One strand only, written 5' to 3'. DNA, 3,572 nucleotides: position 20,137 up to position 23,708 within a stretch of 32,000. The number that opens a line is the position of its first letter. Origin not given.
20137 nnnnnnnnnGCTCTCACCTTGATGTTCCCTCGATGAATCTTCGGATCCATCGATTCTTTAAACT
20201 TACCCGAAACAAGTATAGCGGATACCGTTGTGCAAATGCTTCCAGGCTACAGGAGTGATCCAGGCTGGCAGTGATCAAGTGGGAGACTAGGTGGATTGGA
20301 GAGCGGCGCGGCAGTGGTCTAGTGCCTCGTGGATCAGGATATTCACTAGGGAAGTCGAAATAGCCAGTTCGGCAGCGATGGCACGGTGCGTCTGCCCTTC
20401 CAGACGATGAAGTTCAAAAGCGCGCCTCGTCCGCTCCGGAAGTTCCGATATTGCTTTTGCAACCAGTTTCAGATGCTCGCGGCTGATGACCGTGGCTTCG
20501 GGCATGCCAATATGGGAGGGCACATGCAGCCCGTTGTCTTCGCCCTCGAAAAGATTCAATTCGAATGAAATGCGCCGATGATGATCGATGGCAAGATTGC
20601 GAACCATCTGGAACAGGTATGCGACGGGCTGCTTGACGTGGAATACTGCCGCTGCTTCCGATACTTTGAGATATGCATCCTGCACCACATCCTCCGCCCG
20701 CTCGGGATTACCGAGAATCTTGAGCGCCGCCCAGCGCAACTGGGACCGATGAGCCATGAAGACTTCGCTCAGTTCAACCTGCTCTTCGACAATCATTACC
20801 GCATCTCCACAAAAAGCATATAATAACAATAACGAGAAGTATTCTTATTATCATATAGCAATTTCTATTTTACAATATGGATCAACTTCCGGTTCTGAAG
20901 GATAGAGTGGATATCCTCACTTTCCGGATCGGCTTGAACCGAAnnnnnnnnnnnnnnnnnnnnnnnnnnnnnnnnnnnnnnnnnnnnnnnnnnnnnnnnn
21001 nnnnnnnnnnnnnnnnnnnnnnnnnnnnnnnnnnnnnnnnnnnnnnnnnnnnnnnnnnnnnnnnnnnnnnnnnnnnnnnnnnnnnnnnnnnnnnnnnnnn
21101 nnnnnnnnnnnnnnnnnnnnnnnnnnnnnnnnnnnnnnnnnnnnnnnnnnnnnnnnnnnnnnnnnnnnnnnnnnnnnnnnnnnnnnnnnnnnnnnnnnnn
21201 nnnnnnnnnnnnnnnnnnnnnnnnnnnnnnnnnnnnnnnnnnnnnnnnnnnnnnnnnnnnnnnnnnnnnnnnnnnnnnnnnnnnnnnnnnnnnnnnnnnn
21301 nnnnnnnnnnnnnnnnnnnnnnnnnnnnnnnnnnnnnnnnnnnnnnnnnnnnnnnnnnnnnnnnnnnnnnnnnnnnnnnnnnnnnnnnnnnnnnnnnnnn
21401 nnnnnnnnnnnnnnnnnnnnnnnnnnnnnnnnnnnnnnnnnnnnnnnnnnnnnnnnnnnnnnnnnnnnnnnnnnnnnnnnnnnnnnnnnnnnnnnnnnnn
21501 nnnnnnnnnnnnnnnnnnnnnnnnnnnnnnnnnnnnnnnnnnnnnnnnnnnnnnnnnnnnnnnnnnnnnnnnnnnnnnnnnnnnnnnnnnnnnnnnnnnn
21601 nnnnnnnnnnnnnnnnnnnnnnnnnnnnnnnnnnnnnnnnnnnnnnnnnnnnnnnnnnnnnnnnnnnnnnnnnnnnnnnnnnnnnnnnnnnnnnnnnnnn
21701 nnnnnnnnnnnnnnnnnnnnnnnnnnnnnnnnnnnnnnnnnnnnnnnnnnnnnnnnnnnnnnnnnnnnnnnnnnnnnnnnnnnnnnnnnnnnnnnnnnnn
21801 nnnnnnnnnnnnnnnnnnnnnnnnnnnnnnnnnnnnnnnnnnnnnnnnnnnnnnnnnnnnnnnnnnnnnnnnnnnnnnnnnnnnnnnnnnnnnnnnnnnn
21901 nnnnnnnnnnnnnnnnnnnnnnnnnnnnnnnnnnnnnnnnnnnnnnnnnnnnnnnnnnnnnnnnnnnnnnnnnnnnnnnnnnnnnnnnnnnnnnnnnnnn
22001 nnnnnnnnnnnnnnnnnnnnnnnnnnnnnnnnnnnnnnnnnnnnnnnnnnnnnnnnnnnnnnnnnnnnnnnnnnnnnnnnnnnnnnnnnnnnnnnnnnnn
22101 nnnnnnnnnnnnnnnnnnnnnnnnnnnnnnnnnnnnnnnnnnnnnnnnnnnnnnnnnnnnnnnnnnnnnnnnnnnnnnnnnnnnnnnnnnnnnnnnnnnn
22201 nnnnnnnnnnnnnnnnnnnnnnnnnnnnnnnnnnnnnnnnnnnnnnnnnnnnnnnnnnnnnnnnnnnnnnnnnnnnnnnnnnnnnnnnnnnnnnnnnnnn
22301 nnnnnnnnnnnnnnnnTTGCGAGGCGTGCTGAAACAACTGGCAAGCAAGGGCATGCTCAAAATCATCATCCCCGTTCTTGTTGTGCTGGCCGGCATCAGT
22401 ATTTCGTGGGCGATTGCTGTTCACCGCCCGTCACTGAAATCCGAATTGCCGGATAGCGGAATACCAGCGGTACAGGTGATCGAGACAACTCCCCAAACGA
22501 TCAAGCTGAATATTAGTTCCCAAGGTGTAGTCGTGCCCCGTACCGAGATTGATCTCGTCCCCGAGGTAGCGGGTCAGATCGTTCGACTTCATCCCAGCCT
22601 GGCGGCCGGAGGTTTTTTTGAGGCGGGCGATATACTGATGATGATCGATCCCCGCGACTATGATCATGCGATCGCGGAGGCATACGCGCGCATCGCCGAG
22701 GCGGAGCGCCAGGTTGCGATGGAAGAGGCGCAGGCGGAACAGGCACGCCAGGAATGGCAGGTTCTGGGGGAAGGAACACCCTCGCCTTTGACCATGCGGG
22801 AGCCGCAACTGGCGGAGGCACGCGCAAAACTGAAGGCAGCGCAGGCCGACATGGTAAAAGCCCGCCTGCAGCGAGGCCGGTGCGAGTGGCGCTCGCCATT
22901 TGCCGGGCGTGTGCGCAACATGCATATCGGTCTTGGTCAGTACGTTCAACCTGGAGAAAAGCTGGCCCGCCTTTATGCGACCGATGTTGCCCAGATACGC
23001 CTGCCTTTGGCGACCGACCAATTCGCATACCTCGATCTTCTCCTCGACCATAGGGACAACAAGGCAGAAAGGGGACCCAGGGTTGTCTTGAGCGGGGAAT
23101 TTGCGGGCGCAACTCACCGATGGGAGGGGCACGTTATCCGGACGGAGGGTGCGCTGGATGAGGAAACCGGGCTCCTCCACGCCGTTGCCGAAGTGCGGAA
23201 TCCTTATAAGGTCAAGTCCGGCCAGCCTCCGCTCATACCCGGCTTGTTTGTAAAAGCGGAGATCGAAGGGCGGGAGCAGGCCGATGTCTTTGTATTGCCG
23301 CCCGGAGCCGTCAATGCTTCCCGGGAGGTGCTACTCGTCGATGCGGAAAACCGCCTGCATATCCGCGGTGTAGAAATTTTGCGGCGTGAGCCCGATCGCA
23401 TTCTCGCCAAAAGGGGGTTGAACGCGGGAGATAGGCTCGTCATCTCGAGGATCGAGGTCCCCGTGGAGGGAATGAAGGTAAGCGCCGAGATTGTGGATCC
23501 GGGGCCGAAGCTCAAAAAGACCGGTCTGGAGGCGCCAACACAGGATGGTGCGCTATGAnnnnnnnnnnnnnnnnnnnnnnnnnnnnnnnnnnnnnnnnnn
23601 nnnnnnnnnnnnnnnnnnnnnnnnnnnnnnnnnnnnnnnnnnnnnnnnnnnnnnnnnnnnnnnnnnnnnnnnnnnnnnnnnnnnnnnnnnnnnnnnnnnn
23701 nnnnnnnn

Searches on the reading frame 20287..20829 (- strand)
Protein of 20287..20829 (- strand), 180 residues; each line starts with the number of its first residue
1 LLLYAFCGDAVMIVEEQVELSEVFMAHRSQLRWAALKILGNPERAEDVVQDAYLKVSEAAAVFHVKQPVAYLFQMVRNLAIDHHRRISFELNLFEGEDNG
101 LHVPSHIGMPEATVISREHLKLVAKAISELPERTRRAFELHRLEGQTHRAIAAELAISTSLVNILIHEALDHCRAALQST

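Call 4: search_protein_families(library=pfam, proteins=[window:20287-20829:-])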
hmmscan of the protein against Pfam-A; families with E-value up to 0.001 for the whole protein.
window:20287-20829:- (180 aa): 3 families
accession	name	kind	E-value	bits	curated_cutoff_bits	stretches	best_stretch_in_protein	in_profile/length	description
PF04542.20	Sigma70_r2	-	2.9e-13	49.9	24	1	24-86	2-67/71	Sigma-70 region 2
PF08281.18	Sigma70_r4_2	-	3.2e-13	49.5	25.7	1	122-173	3-54/54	Sigma-70, region 4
PF04545.22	Sigma70_r4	-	2.3e-09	37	24.1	1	126-174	1-49/50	Sigma-70, region 4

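Call 8: search_protein_families(library=ncbifam, proteins=[window:20287-20796:-], max_evalue=0.01)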
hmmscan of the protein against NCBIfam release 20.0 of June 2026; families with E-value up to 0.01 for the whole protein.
window:20287-20796:- (169 aa): 89 families (the best 25 are shown)
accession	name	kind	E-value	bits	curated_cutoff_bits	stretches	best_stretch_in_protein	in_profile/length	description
NF005448.0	PRK07037.1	equivalog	6.9e-69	231.1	190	1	4-168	9-173/186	RNA polymerase factor sigma-70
NF009179.0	PRK12527.1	equivalog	5.5e-28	98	162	1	27-167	15-154/159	RNA polymerase sigma factor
TIGR02985.1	Sig70_bacteroi1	subfamily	3.6e-25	89.1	126.4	1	10-166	4-162/162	RNA polymerase sigma-70 factor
TIGR02937.1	sigma70-ECF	superfamily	2.5e-23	82.5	42.9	1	9-165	3-164/165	sigma-70 family RNA polymerase sigma factor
NF058625.1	sigma_PG0214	equivalog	4e-20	72.2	130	1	10-166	7-161/170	GFO_1088 family ECF-type sigma factor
NF007232.0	PRK09651.1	subfamily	1.3e-17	64.4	185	1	7-162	11-164/173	RNA polymerase sigma factor FecI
NF041727.1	ECF_sigma_FecI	equivalog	4.7e-17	62.5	260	1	8-162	12-164/169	ferric citrate uptake sigma factor FecI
NF009175.0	PRK12523.1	equivalog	1.5e-16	60.9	271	1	12-166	15-167/172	RNA polymerase sigma factor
NF040705.1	sigma_mbnA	exception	1.8e-16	60.6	350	1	11-166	4-158/272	methanobactin precursor domain-containing sigma factor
NF004113.0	PRK05602.1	equivalog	2.1e-16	60.2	208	1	18-167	56-202/211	RNA polymerase sigma factor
NF009184.0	PRK12532.1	equivalog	2.5e-16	60.1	276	2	92-167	110-185/195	RNA polymerase sigma factor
TIGR02983.1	SigE-fam_strep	subfamily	1.1e-15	57.8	141.55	1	6-167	5-159/162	SigE family RNA polymerase sigma factor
NF009180.0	PRK12528.1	subfamily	1.3e-15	57.8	184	1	8-163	9-162/165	RNA polymerase sigma factor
NF009166.1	PRK12513.1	equivalog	4.7e-15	55.8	206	1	13-167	28-187/193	RNA polymerase sigma factor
NF008889.0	PRK11924.1-1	subfamily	1.6e-14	53.9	181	1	15-168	15-169/173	RNA polymerase sigma factor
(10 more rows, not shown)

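Call 10: find_homologous_proteins(query=window:20287-20796:-)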
Query window:20287-20796:- (169 aa): 291 proteins with E <= 0.001 among 485 candidates; the best 120 are listed.
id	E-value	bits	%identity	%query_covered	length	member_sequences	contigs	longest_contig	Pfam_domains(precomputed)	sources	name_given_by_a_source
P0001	2.2e-99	348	98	100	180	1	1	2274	PF04545.23,PF04542.21,PF08281.19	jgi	jgi:RNA polymerase sigma-70 factor (ECF subfamily)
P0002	1.5e-98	345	96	100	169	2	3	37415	PF04545.23,PF04542.21,PF08281.19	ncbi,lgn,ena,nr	ncbi:MAG: RNA polymerase factor sigma-70 [Nitrosomonadales bacterium SCN 54-20]|nr:MAG: RNA polymera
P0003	1.9e-98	344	96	100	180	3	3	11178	PF04545.23,PF04542.21,PF08281.19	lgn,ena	-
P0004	2.0e-98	344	97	100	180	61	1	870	PF04545.23,PF04542.21,PF08281.19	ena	-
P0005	1.1e-87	310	85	99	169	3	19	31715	PF04545.23,PF04542.21,PF08281.19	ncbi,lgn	-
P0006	1.7e-86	306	86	99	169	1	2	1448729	PF04545.23,PF04542.21,PF08281.19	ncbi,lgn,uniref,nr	ncbi:RNA polymerase factor sigma-70 [Nitrosovibrio sp. Nv4]|uniref:RNA polymerase factor sigma-70 n=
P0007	2.6e-86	305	85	99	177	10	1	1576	PF04545.23,PF04542.21,PF08281.19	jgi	jgi:RNA polymerase sigma-70 factor (ECF subfamily)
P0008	1.1e-85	303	83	99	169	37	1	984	PF04545.23,PF04542.21,PF08281.19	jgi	jgi:RNA polymerase sigma-70 factor (ECF subfamily)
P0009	9.9e-85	300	82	99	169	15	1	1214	PF04545.23,PF04542.21,PF08281.19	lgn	-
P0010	2.9e-84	298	82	99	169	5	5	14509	PF04545.23,PF04542.21,PF08281.19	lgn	-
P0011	2.1e-83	296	79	99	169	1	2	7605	PF04545.23,PF04542.21,PF08281.19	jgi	jgi:RNA polymerase sigma-70 factor (ECF subfamily)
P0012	8.9e-83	294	81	99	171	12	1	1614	PF04545.23,PF04542.21,PF08281.19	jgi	jgi:RNA polymerase sigma factor (sigma-70 family)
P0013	4.0e-81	288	82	99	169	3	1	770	PF04545.23,PF04542.21,PF08281.19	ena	-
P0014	2.2e-79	283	77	99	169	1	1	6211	PF04545.23,PF04542.21,PF08281.19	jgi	jgi:RNA polymerase sigma factor (sigma-70 family)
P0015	2.8e-79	282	78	99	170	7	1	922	PF04545.23,PF04542.21,PF08281.19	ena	-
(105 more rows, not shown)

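Call 11: find_related_loci(query=window:20287-20796:-, collection=genome_contigs, flank=10000)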
Query window:20287-20796:- (169 aa) in genome_contigs; peptide patterns used: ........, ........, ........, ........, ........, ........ (x = any residue, [..] = any of these).
600 stretches matched a pattern (row limit reached: there are more); 448 encode a relative of the query (tblastn E <= 1e-3); the best 80 are kept; 80 distinct loci.
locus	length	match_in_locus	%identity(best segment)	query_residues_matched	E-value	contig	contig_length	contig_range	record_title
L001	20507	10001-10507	98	1-169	4e-109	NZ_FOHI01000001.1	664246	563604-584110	Nitrosospira multiformis strain Nl7, whole genome shotgun sequence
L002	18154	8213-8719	97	1-169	2e-107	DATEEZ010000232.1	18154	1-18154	MAG TPA_asm: Nitrosospira sp. isolate SMAG_U8746 k141_1618874, whole genome shotgun sequence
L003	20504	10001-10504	96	1-168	7e-106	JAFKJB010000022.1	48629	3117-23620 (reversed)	MAG: Nitrosospira multiformis isolate SCN18_25_8_15_R2_B_54_34 SCN18_25_8_15_R2_B_scaffold_699, whole genome shotgun seq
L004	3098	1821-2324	85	1-168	2e-97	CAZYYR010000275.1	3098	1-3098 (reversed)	MAG TPA_asm: uncultured Nitrosospira sp. isolate SRP344714_co1_158 genome assembly, contig: NODE_51129_length_3098_cov_6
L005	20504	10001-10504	86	1-168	1e-94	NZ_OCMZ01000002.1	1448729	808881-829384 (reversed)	Nitrosovibrio sp. Nv4, whole genome shotgun sequence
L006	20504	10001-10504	83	1-168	8e-93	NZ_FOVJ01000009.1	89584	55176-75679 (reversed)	Nitrosospira briensis strain Nsp8, whole genome shotgun sequence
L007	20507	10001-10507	70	1-168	2e-76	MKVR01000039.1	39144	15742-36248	MAG: Nitrosospira sp. 56-18 SCNpilot_expt_300_bf_scaffold_471, whole genome shotgun sequence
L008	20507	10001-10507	69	1-168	9e-76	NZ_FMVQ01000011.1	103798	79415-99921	Nitrosospira sp. Nl5, whole genome shotgun sequence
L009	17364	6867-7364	71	4-169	9e-76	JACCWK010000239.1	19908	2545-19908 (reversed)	MAG: Nitrosospira sp. isolate MGR_bin150 SD2897-2912_k127_877333, whole genome shotgun sequence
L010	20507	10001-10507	67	1-168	5e-72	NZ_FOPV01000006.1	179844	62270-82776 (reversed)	Nitrosospira sp. Nsp14, whole genome shotgun sequence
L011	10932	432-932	59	2-168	4e-63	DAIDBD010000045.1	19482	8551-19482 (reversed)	MAG TPA_asm: Herminiimonas sp. isolate clean1857 k141_8392, whole genome shotgun sequence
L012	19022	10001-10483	59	8-168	2e-60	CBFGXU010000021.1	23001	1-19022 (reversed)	MAG TPA_asm: uncultured Nitrosomonas sp. isolate SRR32277357_concoct_63 genome assembly, contig: ERZ27321080.561, whole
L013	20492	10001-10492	58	4-167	5e-59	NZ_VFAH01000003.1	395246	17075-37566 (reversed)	Noviherbaspirillum aerium strain 122213-3 Scaffold3, whole genome shotgun sequence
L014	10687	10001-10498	55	2-167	4e-59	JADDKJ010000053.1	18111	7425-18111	MAG: Gammaproteobacteria bacterium isolate bin1 55, whole genome shotgun sequence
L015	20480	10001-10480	58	7-166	6e-59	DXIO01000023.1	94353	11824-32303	MAG TPA_asm: Candidatus Aquabacterium excrementipullorum isolate ChiHile3-4534 ChiHile3__C42189_L94353_SAMN08009804, who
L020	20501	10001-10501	51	1-168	6e-52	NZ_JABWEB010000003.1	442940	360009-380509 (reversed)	Massilia sp. BJB1822 3, whole genome shotgun sequence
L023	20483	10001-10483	57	8-168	3e-49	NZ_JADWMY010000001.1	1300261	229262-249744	Herbaspirillum sp. AP02 c_000000000001, whole genome shotgun sequence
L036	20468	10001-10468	46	9-163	5e-37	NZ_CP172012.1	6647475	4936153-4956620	Pseudomonas sp. BR20 chromosome, complete genome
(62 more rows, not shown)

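Call 55: search_protein_families(library=ncbifam, proteins=[L036:9962-10513:+, L023:9956-10519:+, L020:10001-10507:+], max_evalue=1e-20)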
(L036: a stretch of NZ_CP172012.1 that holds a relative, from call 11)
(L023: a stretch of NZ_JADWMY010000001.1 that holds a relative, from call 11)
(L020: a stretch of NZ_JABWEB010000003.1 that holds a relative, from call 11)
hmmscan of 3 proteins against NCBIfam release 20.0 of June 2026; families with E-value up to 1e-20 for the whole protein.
L036:9962-10513:+ (183 aa): 4 families
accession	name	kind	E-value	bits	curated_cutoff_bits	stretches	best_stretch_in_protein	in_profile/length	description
NF005448.0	PRK07037.1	equivalog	1.6e-87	291.8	190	1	1-180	1-179/186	RNA polymerase factor sigma-70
TIGR02985.1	Sig70_bacteroi1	subfamily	7.9e-23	81.4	126.4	1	24-170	13-160/162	RNA polymerase sigma-70 factor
TIGR02937.1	sigma70-ECF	superfamily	3.4e-21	75.6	42.9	1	18-168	7-161/165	sigma-70 family RNA polymerase sigma factor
NF009179.0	PRK12527.1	equivalog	9e-21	74.6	162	0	25-170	8-151/159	RNA polymerase sigma factor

L023:9956-10519:+ (187 aa): 5 families
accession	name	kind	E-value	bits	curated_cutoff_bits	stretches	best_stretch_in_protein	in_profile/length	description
NF005448.0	PRK07037.1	equivalog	1.9e-64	216.7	190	1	10-178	7-175/186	RNA polymerase factor sigma-70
NF009179.0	PRK12527.1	equivalog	7.9e-27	94.3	162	1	35-175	15-154/159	RNA polymerase sigma factor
TIGR02985.1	Sig70_bacteroi1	subfamily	3.5e-24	85.9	126.4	1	25-174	11-162/162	RNA polymerase sigma-70 factor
TIGR02937.1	sigma70-ECF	superfamily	3.5e-24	85.3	42.9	1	22-171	8-162/165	sigma-70 family RNA polymerase sigma factor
NF004113.0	PRK05602.1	equivalog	1.7e-21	76.9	208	1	26-178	56-205/211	RNA polymerase sigma factor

L020:10001-10507:+ (168 aa): 6 families
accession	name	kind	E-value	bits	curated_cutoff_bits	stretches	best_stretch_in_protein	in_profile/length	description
NF005448.0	PRK07037.1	equivalog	4.9e-59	199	190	1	6-167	11-173/186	RNA polymerase factor sigma-70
NF009179.0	PRK12527.1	equivalog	6.5e-27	94.5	162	1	25-167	13-155/159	RNA polymerase sigma factor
TIGR02985.1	Sig70_bacteroi1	subfamily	1e-24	87.6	126.4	1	9-165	3-162/162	RNA polymerase sigma-70 factor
TIGR02937.1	sigma70-ECF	superfamily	9.7e-22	77.4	42.9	1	9-165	3-165/165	sigma-70 family RNA polymerase sigma factor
NF009175.0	PRK12523.1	equivalog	7.2e-21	74.9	271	1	12-165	15-167/172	RNA polymerase sigma factor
NF058625.1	sigma_PG0214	equivalog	7.6e-21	74.6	130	1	11-155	8-151/170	GFO_1088 family ECF-type sigma factor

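Call 58: list_cluster_members(proteins=[L036:9962-10513:+, window:20287-20796:-])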
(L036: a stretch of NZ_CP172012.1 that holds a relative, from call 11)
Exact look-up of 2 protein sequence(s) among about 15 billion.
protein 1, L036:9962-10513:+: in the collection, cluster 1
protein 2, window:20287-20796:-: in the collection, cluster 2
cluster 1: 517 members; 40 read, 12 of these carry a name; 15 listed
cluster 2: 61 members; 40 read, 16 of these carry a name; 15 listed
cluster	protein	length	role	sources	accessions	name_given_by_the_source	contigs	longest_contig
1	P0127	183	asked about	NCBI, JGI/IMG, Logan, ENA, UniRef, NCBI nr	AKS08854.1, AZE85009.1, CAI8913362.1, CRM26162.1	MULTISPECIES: RNA polymerase factor sigma-70 [Pseudomonas] | RNA polymerase sigma-70 factor (ECF subfamily) | RNA polymerase factor sigma-70 n=9 Tax=Pseudomonas TaxID=286 RepID=A0A8F4WVV0_9PSED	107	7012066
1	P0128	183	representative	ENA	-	-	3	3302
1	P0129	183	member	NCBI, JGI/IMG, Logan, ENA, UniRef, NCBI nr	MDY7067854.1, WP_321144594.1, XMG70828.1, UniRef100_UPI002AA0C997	hypothetical protein PsexTeo8_43470 [Pseudomonas extremaustralis] | RNA polymerase sigma-70 factor (ECF subfamily) | RNA polymerase factor sigma-70 n=1 Tax=Pseudomonas TaxID=286 RepID=UPI002AA0C997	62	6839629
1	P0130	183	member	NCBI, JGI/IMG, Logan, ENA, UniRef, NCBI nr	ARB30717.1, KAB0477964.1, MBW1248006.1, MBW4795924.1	RNA polymerase factor sigma-70 [Pseudomonas tolaasii] | RNA polymerase factor sigma-70 n=2 Tax=Pseudomonas tolaasii TaxID=29442 ...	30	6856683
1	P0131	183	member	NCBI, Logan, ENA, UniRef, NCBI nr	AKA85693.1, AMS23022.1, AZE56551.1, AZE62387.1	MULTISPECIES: RNA polymerase factor sigma-70 [Pseudomonas] | RNA polymerase sigma70 n=4 Tax=Pseudomonas TaxID=286 RepID=A0A0R2YEB9_9PSED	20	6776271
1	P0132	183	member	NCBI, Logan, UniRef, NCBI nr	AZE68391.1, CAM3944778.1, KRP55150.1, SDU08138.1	RNA polymerase sigma-70 factor, ECF subfamily [Pseudomonas synxantha] | RNA polymerase sigma-70 factor, ECF subfamily, PvdS n=1 Tax=Pseudomonas synxantha ... | RNA polymerase factor sigma-70 [Pseudomonas synxantha]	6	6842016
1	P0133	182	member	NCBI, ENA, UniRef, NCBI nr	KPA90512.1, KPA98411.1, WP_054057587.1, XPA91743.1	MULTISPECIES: RNA polymerase factor sigma-70 [Pseudomonas] | RNA polymerase sigma factor, sigma-70 family n=1 Tax=Pseudomonas asplenii TaxID=53407 ...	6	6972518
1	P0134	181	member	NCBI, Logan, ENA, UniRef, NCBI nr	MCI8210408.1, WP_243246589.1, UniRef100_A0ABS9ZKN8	RNA polymerase subunit sigma-70 [Pseudomonas sp. S25] | RNA polymerase subunit sigma-70 n=1 Tax=Pseudomonas maioricensis TaxID=1766623 ... | RNA polymerase factor sigma-70 [Pseudomonas sp. S25]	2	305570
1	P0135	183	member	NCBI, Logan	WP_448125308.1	RNA polymerase factor sigma-70 [Pseudomonas veronii]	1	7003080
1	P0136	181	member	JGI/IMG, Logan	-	RNA polymerase sigma factor (sigma-70 family)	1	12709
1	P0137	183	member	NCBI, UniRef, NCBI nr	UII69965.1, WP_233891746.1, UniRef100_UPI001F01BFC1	RNA polymerase factor sigma-70 [Pseudomonas sp. HN11] | RNA polymerase factor sigma-70 n=1 Tax=Pseudomonas sp. HN11 TaxID=1344094 ...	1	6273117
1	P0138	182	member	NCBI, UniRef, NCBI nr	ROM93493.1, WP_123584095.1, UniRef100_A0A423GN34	RNA polymerase factor sigma-70 [Pseudomonas brassicacearum] | RNA polymerase factor sigma-70 n=1 Tax=Pseudomonas brassicacearum TaxID=930166 ...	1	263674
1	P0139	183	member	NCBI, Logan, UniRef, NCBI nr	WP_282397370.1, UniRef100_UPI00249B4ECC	RNA polymerase factor sigma-70 [Pseudomonas sp. PS01298] | RNA polymerase factor sigma-70 n=1 Tax=Pseudomonas sp. PS01298 TaxID=2991434 ...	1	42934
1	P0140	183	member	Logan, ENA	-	-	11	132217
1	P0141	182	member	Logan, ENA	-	-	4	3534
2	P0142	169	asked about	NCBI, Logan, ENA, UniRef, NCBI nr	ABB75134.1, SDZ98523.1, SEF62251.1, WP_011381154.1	RNA polymerase factor sigma-70 [Nitrosospira multiformis] | RNA polymerase sigma-70 factor, ECF subfamily n=1 Tax=Nitrosospira multiformis (strain ...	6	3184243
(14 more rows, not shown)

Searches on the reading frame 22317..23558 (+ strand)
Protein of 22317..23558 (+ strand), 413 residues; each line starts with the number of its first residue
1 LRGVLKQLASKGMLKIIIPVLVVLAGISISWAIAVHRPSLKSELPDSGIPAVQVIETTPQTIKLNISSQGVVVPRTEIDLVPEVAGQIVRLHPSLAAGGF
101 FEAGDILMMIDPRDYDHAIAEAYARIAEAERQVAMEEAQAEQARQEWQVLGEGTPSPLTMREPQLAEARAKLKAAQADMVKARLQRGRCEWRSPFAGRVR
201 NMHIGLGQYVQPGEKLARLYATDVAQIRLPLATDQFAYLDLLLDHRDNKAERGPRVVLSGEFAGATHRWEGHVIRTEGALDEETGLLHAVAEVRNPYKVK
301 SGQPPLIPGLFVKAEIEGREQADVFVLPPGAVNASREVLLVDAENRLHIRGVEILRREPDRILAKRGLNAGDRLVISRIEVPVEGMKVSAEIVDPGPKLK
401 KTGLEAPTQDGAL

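Call 4: search_protein_families(library=pfam, proteins=[window:22317-23558:+])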
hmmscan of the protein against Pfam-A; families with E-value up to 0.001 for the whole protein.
window:22317-23558:+ (413 aa): 2 families
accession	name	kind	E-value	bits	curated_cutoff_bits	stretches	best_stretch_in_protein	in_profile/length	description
PF13437.12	HlyD_3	-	4.2e-12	47.2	22.2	1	192-309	3-106/106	HlyD family secretion protein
PF16576.10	HlyD_D23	-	6.3e-05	22.8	30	1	79-220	21-140/214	Barrel-sandwich domain of CusB or HlyD membrane-fusion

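Call 8: search_protein_families(library=ncbifam, proteins=[window:22317-23558:+], max_evalue=0.01)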
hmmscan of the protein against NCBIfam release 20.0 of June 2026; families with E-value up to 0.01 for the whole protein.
window:22317-23558:+ (413 aa): 20 families
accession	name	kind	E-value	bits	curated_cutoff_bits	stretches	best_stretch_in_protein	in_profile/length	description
TIGR01730.1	RND_mfp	subfamily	2e-38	132.2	94.9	1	52-390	1-321/322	efflux RND transporter periplasmic adaptor subunit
NF033138.2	RND-peri-MexC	equivalog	7.5e-20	71.4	625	1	49-390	35-371/375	MexC family multidrug efflux RND transporter periplasmic adaptor subunit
TIGR00999.1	8a0102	subfamily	1.7e-19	70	319.3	2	102-229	5-133/271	CzcB/NccB family metal efflux transporter periplasmic adaptor subunit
NF045904.1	RND-peri-MexE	equivalog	6.7e-19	68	714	1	73-394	59-372/390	multidrug efflux RND transporter periplasmic adaptor subunit MexE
NF008589.1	PRK11556.1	equivalog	1.4e-18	67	391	1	48-394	55-389/392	MdtA/MuxA family multidrug efflux RND transporter periplasmic adaptor subunit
NF011604.1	PRK15030.1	equivalog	3.1e-15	56.1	765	1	50-393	38-378/397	multidrug efflux RND transporter periplasmic adaptor subunit AcrA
TIGR00998.1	8a0101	subfamily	3.1e-12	46.1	390.8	2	71-179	36-131/334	EmrA/EmrK family multidrug efflux transporter periplasmic adaptor subunit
NF033834.1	RND_adapt_MexA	exception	1.2e-11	44.4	750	1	41-381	26-351/373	multidrug efflux RND transporter periplasmic adaptor subunit MexA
NF007785.0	PRK10476.1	equivalog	9.6e-11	41.1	376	1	64-138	35-107/347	multidrug transporter subunit MdtN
NF000272.2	OqxA_adapt_sub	exception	1.1e-10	41.1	835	1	49-393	39-382/391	multidrug efflux RND transporter periplasmic adaptor subunit OqxA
NF007362.0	PRK09859.1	equivalog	3.7e-10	39.5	738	1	46-389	30-370/385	multidrug transporter subunit MdtE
NF007850.1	PRK10559.1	equivalog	1.1e-07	31.3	400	1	81-215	44-174/303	p-hydroxybenzoic acid efflux pump subunit AaeA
TIGR01843.1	type_I_hlyD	subfamily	4e-07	29.4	208.65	1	118-219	203-302/422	HlyD family type I secretion periplasmic adaptor subunit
NF007132.1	PRK09578.1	equivalog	7.7e-07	28.2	512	1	47-210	35-195/396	MexX/AxyX family multidrug efflux RND transporter periplasmic adaptor subunit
NF002939.0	PRK03598.1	equivalog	3.7e-05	23.1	393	0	132-214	154-230/332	secretion protein HlyD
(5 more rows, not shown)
